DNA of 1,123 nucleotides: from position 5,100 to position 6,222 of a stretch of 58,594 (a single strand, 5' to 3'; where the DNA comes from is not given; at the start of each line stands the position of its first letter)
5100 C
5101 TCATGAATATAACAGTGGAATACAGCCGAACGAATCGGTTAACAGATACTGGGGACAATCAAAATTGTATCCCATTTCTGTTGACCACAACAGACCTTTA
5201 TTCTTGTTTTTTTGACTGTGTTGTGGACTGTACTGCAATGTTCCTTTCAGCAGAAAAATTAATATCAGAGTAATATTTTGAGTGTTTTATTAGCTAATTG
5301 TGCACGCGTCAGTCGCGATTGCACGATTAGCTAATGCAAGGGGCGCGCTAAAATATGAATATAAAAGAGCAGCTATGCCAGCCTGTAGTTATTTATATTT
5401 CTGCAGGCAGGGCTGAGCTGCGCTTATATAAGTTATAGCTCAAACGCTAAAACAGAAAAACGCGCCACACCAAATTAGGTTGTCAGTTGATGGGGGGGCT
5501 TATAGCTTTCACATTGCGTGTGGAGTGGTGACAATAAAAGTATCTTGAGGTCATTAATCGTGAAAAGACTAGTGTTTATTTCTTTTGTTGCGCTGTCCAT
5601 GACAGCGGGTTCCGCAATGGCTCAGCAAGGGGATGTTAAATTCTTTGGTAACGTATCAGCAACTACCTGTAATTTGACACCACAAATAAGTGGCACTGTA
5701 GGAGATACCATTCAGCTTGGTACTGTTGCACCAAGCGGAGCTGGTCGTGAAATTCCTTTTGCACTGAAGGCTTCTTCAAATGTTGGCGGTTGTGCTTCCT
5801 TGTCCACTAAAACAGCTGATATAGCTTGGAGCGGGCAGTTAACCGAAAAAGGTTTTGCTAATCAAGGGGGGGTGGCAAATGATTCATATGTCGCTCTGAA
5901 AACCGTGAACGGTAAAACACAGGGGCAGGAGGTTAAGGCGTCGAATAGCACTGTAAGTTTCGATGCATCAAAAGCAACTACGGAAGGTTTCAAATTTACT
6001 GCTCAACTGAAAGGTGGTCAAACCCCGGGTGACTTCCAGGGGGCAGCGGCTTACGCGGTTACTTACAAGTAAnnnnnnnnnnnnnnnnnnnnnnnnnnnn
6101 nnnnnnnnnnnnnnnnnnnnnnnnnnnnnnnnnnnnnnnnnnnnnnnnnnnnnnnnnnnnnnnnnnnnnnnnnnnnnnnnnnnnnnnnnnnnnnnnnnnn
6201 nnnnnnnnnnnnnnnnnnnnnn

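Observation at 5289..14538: A shared palindromic motif upstream of the fimbrial operon, a Rob-like AraC regulator and the tpx-like gene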

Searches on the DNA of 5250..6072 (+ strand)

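Call 87: search_dna_similar(query=window:5250-6072:+, collection=plasmids, mode=near, max_rows=60)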
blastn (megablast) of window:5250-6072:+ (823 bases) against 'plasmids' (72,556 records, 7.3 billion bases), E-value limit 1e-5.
Records with a match: 50; places in all: 51; records where one place covers at least 80% of the query: 49.
Best place of each record, by identity: >=99% 17; 95-99% 33.
By first word of the organism name: Escherichia 50.
By predicted mobility (MOB-suite, as given by PLSDB): conjugative 25; non-mobilizable 19; mobilizable 6.
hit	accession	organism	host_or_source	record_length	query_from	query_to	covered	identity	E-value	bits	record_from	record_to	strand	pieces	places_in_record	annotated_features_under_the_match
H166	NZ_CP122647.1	Escherichia coli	Sus scrofa,feces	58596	1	823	100%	100.0%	0e+0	1520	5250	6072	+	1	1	fedA: F18 fimbrial major subunit FedA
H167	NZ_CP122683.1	Escherichia coli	Sus scrofa,feces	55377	1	823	100%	99.8%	0e+0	1509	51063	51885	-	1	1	fedA: F18 fimbrial major subunit FedA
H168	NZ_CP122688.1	Escherichia coli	Sus scrofa,feces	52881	1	823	100%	99.8%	0e+0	1509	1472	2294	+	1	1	fedA: F18 fimbrial major subunit FedA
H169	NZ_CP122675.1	Escherichia coli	Sus scrofa,feces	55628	1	823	100%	99.8%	0e+0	1509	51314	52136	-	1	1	fedA: F18 fimbrial major subunit FedA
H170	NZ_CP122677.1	Escherichia coli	Sus scrofa,feces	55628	1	823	100%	99.8%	0e+0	1509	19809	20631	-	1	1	fedA: F18 fimbrial major subunit FedA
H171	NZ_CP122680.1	Escherichia coli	Sus scrofa,feces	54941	1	823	100%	99.6%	0e+0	1502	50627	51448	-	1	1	none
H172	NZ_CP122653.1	Escherichia coli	Sus scrofa,feces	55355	1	823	100%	99.6%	0e+0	1502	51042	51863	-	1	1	none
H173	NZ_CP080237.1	Escherichia coli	Sus scrofa scrofa,wild boar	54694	1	823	100%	99.5%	0e+0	1498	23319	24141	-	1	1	fedA: F18 fimbrial major subunit FedA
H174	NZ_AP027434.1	Escherichia coli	Sus scrofa,cell culture,feces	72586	1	823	100%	99.5%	0e+0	1498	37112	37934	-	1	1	fedA: F18 fimbrial major subunit FedA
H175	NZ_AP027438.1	Escherichia coli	Sus scrofa,cell culture,feces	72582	1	823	100%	99.5%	0e+0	1498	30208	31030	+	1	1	fedA: F18 fimbrial major subunit FedA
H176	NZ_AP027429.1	Escherichia coli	Sus scrofa,cell culture,feces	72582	1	823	100%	99.5%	0e+0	1498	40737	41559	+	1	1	fedA: F18 fimbrial major subunit FedA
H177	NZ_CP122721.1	Escherichia coli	Sus scrofa,feces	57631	1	823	100%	99.5%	0e+0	1496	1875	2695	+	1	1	none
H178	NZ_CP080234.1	Escherichia coli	Sus scrofa domesticus,clinical sample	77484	1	823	100%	99.4%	0e+0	1493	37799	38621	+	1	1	fedA: F18 fimbrial major subunit FedA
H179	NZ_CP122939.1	Escherichia coli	Sus scrofa,feces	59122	1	823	100%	99.4%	0e+0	1491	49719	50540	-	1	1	none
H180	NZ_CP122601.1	Escherichia coli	Sus scrofa,feces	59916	1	823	100%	99.3%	0e+0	1487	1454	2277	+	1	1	fedA: F18 fimbrial major subunit FedA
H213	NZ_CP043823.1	Escherichia coli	Feral pig,Genomic DNA,feces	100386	1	823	100%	96.0%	0e+0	1338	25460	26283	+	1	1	fedA: F18 fimbrial major subunit FedA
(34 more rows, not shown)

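Call 89: get_annotated_region(hit=H213, flank=10000)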
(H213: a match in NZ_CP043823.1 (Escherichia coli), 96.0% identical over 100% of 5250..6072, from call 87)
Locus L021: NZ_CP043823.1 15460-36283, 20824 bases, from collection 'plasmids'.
description: Escherichia coli strain RM10740 plasmid p2RM10740, complete sequence
organism: Escherichia coli (NCBI taxid 562)
taxonomy: Bacteria; Pseudomonadota; Gammaproteobacteria; Enterobacterales; Enterobacteriaceae; Escherichia; Escherichia coli
host: -; source: Feral pig,Genomic DNA,feces; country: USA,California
typing (MOB-suite, as given by PLSDB): conjugative; replicon IncFIA,IncFIA,IncFIB,IncFIC; relaxase MOBF,MOBF; mating-pair formation MPF_F
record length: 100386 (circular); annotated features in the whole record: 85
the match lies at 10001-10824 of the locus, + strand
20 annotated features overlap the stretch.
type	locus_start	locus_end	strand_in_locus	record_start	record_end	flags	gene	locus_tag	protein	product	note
CDS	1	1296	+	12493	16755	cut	-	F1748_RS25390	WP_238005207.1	autotransporter adhesin AIDA-I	-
CDS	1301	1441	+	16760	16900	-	-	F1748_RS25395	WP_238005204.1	transposase domain-containing protein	-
CDS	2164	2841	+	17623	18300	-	tnpA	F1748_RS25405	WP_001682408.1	IS66-like element accessory protein TnpA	GO:0006313 - DNA transposition [Evidence IEA]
CDS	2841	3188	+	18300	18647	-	tnpB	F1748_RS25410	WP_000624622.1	IS66 family insertion sequence element accessory protein TnpB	-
CDS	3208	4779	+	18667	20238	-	-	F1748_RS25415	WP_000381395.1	IS66-like element ISCro1 family transposase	GO:0006313 - DNA transposition [Evidence IEA]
predicted_resistance_gene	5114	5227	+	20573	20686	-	astA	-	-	heat-stable enterotoxin EAST1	predicted by amrfinderplus; class ; identity 100.0%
CDS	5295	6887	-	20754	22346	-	-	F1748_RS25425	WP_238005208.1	IS66 family transposase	-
CDS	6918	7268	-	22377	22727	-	tnpB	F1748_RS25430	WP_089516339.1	IS66 family insertion sequence element accessory protein TnpB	-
CDS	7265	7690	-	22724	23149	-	-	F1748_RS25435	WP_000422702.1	transposase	GO:0006313 - DNA transposition [Evidence IEA]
CDS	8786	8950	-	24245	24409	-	-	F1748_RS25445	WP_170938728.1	hypothetical protein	-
CDS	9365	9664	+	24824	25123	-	-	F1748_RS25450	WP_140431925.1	hypothetical protein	-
CDS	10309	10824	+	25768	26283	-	fedA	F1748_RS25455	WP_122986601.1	F18 fimbrial major subunit FedA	-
CDS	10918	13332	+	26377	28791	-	fedC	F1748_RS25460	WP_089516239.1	F18 fimbrial usher protein FedC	-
CDS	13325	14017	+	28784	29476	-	fedD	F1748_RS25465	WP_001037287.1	F18 fimbrial chaperone FedD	-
CDS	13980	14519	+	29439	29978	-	fedE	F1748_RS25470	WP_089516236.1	F18 fimbrial subunit FedE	-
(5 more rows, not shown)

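Call 91: search_dna_similar(query=window:5282-5342:+, collection=ecoli_genomes, mode=distant, max_evalue=10, max_rows=30, rows=spread)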
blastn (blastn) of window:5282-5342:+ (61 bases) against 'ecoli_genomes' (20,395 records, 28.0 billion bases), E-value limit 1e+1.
Records with a match: 38; places in all: 42; records where one place covers at least 80% of the query: 38.
Genomes with a match: 38 of 5426; with a place that covers at least 80% of the query: 38. Places per genome that has any: lowest 1, median 1, highest 2. On chromosomes: 0 places; on plasmids: 42.
Best place of each record, by identity: >=99% 1; 95-99% 32; 90-95% 1; 80-90% 1; 60-80% 3.
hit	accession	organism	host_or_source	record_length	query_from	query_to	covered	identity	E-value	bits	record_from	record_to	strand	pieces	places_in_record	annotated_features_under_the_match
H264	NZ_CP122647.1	Escherichia coli strain ETEC4079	Sus scrofa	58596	1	61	100%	100.0%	3e-22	111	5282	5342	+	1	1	none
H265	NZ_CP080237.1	Escherichia coli O139:H1 strain W13-16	Sus scrofa scrofa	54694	1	61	100%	98.4%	1e-20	106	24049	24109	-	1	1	none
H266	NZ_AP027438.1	Escherichia coli strain EC556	Sus scrofa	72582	1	61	100%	98.4%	1e-20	106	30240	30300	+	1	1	none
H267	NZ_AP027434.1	Escherichia coli strain EC571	Sus scrofa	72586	1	61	100%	98.4%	1e-20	106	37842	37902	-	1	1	none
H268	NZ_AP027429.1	Escherichia coli strain EC581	Sus scrofa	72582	1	61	100%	98.4%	1e-20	106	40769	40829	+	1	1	none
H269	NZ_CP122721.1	Escherichia coli strain ETEC1748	Sus scrofa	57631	1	61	100%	98.4%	1e-20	106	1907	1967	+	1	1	none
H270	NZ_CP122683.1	Escherichia coli strain ETEC4068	Sus scrofa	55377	1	61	100%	98.4%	1e-20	106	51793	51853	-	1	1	none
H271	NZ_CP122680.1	Escherichia coli strain ETEC4069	Sus scrofa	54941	1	61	100%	98.4%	1e-20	106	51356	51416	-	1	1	none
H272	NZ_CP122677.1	Escherichia coli strain ETEC4070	Sus scrofa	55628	1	61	100%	98.4%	1e-20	106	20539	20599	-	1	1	none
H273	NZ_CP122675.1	Escherichia coli strain ETEC4071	Sus scrofa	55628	1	61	100%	98.4%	1e-20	106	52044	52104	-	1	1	none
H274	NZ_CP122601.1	Escherichia coli strain ETEC6333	Sus scrofa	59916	1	61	100%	98.4%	1e-20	106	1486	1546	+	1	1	none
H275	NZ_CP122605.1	Escherichia coli strain ETEC6334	Sus scrofa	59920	1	61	100%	98.4%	1e-20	106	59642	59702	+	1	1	none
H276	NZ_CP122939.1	Escherichia coli strain ETEC1701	Sus scrofa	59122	1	61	100%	98.4%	1e-20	106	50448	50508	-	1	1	none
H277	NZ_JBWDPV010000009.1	Escherichia coli strain HCP5S3_I2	Sus scrofa domesticus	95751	2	61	98%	96.7%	5e-19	100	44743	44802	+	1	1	none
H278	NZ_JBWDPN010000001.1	Escherichia coli strain LCP30S3_I5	Sus scrofa domesticus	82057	2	61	98%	96.7%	5e-19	100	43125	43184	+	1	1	none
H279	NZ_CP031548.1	Escherichia coli strain cq9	pig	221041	2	61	98%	95.0%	2e-17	96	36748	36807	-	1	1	none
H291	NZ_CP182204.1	Escherichia coli strain JB2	rabbit farm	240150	8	61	89%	80.4%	4e-1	42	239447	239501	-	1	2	helix-turn-helix domain-containing protein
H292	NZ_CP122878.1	Escherichia coli strain ETEC1717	Sus scrofa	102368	4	58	90%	76.4%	5e+0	38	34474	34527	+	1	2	none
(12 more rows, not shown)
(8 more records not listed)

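Call 92: get_annotated_region(hit=H265, flank=300)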
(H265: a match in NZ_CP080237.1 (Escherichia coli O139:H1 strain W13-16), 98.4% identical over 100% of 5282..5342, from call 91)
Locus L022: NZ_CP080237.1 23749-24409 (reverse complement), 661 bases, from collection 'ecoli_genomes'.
description: Escherichia coli O139:H1 strain W13-16 plasmid pW1316-2, complete sequence
organism: Escherichia coli O139:H1 strain W13-16 (NCBI taxid 2861805)
replicon: plasmid pW1316-2; assembly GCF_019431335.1
host: Sus scrofa scrofa; source: wild boar; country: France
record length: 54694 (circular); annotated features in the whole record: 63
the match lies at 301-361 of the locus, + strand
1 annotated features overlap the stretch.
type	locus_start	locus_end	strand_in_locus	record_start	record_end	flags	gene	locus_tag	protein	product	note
CDS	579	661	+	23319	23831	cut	fedA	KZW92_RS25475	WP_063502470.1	F18 fimbrial major subunit FedA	-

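Call 93: get_annotated_region(hit=H279, flank=300)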
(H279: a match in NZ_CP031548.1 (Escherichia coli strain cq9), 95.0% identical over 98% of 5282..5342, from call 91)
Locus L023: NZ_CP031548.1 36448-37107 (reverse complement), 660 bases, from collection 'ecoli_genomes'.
description: Escherichia coli strain cq9 plasmid unnamed2, complete sequence
organism: Escherichia coli strain cq9 (NCBI taxid 562)
replicon: plasmid unnamed2; assembly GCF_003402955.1
host: pig; source: feces; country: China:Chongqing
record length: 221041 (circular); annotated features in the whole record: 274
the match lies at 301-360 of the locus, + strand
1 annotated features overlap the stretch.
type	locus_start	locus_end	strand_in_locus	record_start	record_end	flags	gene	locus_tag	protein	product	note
CDS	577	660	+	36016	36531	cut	fedA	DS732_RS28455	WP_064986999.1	F18 fimbrial major subunit FedA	-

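Call 94: get_annotated_region(hit=H291, flank=5000)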
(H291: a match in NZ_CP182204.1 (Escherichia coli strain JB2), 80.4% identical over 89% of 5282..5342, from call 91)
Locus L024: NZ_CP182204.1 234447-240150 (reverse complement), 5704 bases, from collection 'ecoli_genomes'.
description: Escherichia coli strain JB2 plasmid pEc-JB2-4, complete sequence
organism: Escherichia coli strain JB2 (NCBI taxid 562)
replicon: plasmid pEc-JB2-4; assembly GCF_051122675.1
host: -; source: rabbit farm; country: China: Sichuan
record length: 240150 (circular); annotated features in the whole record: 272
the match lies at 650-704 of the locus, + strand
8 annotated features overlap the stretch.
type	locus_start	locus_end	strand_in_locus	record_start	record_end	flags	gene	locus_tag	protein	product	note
CDS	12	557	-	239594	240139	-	-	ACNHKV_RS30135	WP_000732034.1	fimbrial protein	-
CDS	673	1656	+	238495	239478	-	-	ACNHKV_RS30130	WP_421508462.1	helix-turn-helix domain-containing protein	-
CDS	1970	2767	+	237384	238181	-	-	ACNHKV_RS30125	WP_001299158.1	EAL domain-containing protein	-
CDS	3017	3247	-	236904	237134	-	-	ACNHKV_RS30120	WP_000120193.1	hypothetical protein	-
CDS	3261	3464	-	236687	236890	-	hha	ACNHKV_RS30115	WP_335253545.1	hemolysin expression modulator Hha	-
CDS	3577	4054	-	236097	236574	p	-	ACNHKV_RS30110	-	DNA-binding protein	frameshifted; internal stop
CDS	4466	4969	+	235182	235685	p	-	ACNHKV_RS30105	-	recombinase family protein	frameshifted; internal stop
CDS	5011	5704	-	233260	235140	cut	-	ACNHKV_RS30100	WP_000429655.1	sigma 54-interacting transcriptional regulator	-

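Call 95: get_annotated_region(hit=H292, flank=5000)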
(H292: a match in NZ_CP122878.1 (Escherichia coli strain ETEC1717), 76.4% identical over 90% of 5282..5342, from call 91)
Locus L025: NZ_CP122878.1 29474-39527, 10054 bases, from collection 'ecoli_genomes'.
description: Escherichia coli strain ETEC1717 plasmid unnamed2, complete sequence
organism: Escherichia coli strain ETEC1717 (NCBI taxid 562)
replicon: plasmid unnamed2; assembly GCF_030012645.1
host: Sus scrofa; source: feces; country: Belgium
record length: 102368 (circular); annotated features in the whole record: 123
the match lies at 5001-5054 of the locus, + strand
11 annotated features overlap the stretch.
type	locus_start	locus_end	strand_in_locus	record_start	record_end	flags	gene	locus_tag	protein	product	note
CDS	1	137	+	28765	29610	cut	-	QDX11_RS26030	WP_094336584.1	helix-turn-helix domain-containing protein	-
CDS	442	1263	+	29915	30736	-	-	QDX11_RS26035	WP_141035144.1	helix-turn-helix transcriptional regulator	-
CDS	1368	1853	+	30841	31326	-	-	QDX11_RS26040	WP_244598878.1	lipopolysaccharide core heptose(II)-phosphate phosphatase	-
CDS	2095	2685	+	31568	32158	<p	istA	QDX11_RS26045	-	IS21-like element IS21 family transposase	internal stop; incomplete; partial in the middle of a contig; missing N-terminus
CDS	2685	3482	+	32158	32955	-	istB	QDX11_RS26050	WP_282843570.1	IS21-like element IS21 family helper ATPase IstB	-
CDS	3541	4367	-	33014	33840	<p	-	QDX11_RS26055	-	IS3 family transposase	frameshifted; internal stop; incomplete; partial in the middle of a contig; missing C-terminus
CDS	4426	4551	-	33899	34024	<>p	-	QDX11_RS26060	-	ATP-binding protein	incomplete; partial in the middle of a contig; missing N-terminus and C-terminus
CDS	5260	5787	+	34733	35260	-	-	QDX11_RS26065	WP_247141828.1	hypothetical protein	-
CDS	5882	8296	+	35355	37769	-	pefC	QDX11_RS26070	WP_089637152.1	PefC/AfrB family outer membrane usher protein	-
CDS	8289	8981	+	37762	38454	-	-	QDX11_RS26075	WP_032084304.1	fimbrial chaperone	-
CDS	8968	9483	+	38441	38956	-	-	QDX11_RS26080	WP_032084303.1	hypothetical protein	-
